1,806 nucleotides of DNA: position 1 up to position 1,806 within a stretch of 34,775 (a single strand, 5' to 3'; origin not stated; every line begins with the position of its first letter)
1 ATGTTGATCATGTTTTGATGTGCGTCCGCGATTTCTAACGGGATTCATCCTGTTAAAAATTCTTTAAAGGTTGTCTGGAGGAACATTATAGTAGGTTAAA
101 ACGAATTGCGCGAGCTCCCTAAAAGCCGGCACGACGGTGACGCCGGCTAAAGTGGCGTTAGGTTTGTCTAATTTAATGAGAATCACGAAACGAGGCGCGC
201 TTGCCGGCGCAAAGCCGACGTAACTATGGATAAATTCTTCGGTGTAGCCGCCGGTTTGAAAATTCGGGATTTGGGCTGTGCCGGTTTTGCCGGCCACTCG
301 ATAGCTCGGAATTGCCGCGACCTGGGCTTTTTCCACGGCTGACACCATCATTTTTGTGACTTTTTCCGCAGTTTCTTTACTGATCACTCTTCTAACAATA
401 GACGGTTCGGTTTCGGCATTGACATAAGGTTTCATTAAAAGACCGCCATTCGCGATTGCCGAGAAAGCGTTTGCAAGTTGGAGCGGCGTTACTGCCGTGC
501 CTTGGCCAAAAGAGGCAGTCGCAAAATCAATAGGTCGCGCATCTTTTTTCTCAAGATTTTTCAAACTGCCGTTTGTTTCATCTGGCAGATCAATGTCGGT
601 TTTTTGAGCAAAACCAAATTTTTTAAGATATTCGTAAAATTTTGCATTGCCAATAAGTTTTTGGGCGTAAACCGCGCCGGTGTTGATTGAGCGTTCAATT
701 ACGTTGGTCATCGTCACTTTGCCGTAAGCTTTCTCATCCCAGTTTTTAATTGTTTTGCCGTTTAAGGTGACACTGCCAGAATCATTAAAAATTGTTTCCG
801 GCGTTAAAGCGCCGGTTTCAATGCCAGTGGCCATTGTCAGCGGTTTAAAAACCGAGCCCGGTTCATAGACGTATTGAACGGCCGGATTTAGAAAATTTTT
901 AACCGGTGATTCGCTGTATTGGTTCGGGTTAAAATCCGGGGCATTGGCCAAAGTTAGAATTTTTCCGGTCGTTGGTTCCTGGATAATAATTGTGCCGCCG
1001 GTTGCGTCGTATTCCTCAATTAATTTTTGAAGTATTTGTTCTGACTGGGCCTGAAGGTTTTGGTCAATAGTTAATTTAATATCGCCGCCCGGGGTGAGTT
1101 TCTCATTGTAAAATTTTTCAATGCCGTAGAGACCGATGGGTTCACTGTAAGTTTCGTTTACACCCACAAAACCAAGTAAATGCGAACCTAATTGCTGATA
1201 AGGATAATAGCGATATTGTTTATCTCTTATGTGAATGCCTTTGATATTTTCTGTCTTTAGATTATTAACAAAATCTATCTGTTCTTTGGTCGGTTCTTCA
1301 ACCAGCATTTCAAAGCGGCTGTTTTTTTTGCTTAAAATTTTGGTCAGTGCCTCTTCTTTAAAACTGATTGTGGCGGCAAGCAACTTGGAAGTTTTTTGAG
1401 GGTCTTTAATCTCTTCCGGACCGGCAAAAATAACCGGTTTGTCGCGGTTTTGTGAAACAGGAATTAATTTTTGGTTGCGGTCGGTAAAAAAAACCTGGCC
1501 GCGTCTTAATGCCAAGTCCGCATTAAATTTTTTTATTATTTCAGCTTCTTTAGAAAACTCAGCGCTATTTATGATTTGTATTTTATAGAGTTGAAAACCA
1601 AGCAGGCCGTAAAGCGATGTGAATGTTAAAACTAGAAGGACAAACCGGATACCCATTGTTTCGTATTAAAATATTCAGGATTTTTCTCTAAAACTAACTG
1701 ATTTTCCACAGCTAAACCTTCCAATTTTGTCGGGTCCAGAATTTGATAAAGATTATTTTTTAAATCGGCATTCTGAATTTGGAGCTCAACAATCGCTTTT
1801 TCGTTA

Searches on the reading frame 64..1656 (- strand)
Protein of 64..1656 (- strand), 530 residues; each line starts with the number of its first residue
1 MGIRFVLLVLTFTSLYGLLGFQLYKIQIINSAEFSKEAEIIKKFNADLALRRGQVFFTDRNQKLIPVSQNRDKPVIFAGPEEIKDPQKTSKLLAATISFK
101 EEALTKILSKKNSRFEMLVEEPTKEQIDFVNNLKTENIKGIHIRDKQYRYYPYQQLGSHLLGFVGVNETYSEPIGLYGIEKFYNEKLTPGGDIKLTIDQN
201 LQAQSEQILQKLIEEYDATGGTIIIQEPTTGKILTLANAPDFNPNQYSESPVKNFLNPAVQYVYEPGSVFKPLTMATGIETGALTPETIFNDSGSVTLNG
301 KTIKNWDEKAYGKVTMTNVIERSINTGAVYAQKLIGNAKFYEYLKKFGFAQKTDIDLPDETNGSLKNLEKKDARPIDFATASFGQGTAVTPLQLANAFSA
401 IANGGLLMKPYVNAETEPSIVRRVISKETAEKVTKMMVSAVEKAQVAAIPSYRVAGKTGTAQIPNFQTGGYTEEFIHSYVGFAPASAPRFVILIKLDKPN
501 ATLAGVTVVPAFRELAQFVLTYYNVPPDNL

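Call 71: search_protein_families(library=pfam, proteins=[window:64-1656:-], max_evalue=0.0001)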
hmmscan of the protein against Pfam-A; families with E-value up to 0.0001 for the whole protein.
window:64-1656:- (530 aa): 2 families
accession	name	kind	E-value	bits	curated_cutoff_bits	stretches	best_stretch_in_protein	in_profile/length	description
PF00905.27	Transpeptidase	-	6.2e-76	255.9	22.1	1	221-514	1-296/299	Penicillin binding protein transpeptidase domain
PF03717.20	PBP_dimer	-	8.3e-10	39.8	24.4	1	58-188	10-159/180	Penicillin-binding Protein dimerisation domain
